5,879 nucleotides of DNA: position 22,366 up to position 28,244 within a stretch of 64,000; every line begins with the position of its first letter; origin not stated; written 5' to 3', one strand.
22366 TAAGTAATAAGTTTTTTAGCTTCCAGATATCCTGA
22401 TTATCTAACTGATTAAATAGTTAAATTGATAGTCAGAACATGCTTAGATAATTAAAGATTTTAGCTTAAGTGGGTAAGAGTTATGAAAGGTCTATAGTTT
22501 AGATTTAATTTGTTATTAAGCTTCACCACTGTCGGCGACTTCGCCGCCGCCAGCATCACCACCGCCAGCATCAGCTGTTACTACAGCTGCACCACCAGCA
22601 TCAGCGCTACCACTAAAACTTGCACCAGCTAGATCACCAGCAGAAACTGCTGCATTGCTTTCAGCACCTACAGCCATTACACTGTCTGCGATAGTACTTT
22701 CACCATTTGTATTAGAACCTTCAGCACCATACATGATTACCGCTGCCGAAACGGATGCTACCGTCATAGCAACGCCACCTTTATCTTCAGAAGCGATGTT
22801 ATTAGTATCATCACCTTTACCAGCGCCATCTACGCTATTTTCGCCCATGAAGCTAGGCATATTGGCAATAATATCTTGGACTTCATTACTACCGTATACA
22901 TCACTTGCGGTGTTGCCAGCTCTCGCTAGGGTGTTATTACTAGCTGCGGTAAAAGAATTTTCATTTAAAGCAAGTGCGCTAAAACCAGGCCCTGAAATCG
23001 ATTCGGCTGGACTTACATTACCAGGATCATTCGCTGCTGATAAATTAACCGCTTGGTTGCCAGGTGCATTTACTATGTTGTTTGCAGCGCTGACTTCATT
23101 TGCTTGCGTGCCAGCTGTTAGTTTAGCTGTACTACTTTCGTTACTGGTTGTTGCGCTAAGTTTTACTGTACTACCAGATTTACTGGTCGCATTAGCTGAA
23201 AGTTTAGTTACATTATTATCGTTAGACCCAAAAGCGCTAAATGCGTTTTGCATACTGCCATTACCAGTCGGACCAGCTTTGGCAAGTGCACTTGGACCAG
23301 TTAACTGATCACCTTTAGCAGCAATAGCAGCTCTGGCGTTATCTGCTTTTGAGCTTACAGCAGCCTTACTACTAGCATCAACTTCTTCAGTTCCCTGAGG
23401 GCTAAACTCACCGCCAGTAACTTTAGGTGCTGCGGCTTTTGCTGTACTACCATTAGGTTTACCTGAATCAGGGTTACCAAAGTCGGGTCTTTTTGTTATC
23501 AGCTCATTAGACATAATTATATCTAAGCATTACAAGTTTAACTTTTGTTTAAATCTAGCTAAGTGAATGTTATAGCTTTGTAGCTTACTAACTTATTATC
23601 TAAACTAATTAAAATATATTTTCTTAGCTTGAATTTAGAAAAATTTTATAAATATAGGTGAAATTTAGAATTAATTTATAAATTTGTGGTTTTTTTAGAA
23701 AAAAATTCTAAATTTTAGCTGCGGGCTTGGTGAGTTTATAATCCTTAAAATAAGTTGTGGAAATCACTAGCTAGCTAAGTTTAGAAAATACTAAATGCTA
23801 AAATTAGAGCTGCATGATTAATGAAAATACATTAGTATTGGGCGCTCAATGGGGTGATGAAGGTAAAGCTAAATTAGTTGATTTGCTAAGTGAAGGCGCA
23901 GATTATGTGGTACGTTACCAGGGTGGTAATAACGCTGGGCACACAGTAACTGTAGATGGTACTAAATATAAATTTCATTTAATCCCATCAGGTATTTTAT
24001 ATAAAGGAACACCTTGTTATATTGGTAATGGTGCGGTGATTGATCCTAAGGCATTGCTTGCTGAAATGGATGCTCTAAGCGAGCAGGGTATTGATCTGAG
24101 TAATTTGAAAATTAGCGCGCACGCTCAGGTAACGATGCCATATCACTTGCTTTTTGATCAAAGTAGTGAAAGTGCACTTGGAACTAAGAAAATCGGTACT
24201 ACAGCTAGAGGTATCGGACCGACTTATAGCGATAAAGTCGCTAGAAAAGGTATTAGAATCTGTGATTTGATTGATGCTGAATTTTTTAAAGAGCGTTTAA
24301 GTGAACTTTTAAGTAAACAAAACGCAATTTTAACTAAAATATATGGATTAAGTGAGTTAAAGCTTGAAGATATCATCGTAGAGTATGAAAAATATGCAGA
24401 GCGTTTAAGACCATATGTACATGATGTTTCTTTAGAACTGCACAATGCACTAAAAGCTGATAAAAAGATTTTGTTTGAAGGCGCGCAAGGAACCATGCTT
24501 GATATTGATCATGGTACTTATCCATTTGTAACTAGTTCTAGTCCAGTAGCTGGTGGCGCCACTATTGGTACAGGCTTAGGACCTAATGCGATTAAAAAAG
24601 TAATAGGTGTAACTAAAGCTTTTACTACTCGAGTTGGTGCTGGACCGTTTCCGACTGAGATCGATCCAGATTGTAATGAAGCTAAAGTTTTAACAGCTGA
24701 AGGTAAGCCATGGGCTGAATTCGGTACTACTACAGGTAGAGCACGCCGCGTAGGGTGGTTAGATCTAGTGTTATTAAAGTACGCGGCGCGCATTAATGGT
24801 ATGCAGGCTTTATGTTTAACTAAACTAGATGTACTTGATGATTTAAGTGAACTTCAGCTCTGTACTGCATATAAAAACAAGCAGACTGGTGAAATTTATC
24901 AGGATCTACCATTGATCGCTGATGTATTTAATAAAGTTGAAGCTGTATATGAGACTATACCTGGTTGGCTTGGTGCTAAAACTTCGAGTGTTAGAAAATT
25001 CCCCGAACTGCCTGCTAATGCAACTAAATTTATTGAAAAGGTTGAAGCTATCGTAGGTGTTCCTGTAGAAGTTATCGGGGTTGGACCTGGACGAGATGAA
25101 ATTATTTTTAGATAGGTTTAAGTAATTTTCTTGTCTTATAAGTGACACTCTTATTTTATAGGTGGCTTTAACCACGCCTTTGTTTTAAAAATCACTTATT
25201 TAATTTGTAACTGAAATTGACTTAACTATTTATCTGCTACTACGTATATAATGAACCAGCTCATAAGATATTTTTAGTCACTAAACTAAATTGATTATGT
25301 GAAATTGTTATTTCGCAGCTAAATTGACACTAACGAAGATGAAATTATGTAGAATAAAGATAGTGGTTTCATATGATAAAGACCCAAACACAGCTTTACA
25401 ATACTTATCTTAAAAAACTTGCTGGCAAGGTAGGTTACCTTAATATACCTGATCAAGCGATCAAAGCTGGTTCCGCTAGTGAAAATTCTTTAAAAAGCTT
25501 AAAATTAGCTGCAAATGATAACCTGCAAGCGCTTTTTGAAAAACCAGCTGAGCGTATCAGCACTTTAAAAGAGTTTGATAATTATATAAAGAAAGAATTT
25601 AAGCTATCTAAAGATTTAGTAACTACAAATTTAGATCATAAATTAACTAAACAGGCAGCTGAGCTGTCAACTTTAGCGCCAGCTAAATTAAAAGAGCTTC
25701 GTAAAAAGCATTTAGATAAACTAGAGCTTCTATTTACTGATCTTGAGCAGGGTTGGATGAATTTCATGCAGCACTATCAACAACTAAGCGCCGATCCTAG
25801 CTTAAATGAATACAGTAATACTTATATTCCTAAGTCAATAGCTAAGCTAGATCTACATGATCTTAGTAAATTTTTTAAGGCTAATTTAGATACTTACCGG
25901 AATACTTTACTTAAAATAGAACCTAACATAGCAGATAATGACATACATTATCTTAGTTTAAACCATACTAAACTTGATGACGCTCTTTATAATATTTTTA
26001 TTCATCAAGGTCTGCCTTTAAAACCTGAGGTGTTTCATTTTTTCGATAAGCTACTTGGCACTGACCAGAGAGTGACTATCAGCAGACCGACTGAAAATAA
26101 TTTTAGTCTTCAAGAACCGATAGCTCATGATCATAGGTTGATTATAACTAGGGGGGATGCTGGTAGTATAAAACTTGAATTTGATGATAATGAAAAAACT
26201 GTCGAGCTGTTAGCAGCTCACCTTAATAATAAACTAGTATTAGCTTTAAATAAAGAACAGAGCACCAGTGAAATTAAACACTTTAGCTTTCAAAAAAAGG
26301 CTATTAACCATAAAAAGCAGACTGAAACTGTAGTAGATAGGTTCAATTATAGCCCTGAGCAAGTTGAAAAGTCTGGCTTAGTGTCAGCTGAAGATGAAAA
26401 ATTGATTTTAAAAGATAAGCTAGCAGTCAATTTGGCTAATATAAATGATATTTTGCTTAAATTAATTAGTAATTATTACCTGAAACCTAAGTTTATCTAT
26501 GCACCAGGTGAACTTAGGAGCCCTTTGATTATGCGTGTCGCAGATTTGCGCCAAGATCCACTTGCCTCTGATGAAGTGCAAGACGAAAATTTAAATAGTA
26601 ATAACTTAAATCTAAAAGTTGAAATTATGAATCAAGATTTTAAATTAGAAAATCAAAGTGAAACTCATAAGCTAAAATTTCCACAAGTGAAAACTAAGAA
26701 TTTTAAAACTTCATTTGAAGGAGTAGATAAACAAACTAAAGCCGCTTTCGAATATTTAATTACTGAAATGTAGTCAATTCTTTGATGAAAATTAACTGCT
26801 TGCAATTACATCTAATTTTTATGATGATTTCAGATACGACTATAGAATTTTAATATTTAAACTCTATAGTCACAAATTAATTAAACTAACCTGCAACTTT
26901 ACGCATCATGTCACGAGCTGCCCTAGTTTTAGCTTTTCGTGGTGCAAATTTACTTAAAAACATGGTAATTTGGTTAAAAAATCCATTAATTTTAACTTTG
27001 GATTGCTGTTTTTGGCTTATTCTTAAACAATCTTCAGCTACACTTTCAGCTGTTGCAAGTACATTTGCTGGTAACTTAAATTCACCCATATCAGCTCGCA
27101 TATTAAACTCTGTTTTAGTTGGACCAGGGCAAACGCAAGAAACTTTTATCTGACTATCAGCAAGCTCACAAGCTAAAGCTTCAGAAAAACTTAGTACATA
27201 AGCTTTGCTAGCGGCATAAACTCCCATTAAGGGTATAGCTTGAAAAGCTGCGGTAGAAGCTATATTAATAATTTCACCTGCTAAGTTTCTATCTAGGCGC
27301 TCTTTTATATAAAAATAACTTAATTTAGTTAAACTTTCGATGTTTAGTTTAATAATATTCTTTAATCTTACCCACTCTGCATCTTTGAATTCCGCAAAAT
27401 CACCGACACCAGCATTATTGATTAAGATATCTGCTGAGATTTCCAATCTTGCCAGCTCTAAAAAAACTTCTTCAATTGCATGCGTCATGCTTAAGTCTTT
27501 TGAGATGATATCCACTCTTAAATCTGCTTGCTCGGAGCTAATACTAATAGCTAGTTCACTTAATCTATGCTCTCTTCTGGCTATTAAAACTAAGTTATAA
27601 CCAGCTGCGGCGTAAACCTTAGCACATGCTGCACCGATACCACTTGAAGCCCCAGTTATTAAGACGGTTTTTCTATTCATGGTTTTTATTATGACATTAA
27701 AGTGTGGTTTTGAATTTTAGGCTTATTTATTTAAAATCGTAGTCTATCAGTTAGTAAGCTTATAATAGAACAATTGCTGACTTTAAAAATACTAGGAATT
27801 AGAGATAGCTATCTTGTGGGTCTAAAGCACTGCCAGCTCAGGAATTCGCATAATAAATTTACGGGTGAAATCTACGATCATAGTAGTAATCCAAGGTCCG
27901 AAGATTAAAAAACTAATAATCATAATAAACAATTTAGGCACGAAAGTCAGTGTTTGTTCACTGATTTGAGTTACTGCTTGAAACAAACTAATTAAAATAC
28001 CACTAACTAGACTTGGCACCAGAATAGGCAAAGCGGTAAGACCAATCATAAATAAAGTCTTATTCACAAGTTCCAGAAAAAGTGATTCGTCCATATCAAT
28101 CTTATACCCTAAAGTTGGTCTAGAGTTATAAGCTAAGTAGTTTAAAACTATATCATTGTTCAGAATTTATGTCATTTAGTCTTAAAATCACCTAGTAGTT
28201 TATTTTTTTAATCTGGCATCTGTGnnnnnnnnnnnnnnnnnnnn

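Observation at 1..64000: Strong over-representation of the palindrome GCGCGC (often extended to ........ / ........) in a ~30 % G+C genome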

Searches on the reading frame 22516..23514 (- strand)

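Call 23: search_protein_families(library=pfam, proteins=[window:22516-23514:-], max_evalue=0.01)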
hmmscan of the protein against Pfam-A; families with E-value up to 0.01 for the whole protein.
window:22516-23514:- (332 aa): 1 family
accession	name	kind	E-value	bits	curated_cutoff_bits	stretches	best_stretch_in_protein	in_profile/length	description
PF16871.11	DUF5077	-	0.0022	18.5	24.6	1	101-167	44-108/122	Domain of unknown function (DUF5077)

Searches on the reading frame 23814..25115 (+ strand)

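Call 23: search_protein_families(library=pfam, proteins=[window:23814-25115:+], max_evalue=0.01)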
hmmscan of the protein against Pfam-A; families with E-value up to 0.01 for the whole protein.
window:23814-25115:+ (433 aa): 1 family
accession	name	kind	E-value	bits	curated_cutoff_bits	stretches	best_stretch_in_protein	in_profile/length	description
PF00709.27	Adenylsucc_synt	-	5.2e-174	579.3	27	1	8-431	2-416/416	Adenylosuccinate synthetase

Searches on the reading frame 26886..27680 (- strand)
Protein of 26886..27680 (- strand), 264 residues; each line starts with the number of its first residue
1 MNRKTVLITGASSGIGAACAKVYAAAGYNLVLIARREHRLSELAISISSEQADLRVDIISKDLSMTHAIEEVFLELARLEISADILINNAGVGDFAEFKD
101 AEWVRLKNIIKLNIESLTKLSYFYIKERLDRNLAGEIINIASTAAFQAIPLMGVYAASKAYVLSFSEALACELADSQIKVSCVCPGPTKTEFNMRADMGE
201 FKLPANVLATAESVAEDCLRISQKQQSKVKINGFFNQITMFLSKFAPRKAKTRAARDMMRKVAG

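Call 58: search_protein_families(library=pfam, proteins=[window:26886-27680:-], max_evalue=0.001)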
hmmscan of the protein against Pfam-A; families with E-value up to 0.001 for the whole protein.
window:26886-27680:- (264 aa): 3 families
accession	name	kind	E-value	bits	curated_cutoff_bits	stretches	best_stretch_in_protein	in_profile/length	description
PF00106.31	adh_short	-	1.3e-43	149.2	26.6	1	4-196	1-190/195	short chain dehydrogenase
PF13561.12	adh_short_C2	-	2.9e-30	106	27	1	10-196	1-184/236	Enoyl-(Acyl carrier protein) reductase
PF08659.16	KR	-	5e-07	30.3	22.6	1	5-167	2-161/180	KR domain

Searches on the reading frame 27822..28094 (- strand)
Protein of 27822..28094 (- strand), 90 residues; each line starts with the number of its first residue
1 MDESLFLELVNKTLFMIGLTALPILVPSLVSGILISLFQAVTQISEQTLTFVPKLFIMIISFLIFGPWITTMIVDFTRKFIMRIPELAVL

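Call 59: search_protein_families(library=pfam, proteins=[window:27822-28094:-], max_evalue=0.001)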
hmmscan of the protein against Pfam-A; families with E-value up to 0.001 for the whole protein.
window:27822-28094:- (90 aa): 1 family
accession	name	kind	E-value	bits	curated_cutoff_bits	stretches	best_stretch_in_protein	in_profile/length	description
PF01313.24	Bac_export_3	-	6.4e-25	87.3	25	1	7-78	3-74/74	Bacterial export proteins, family 3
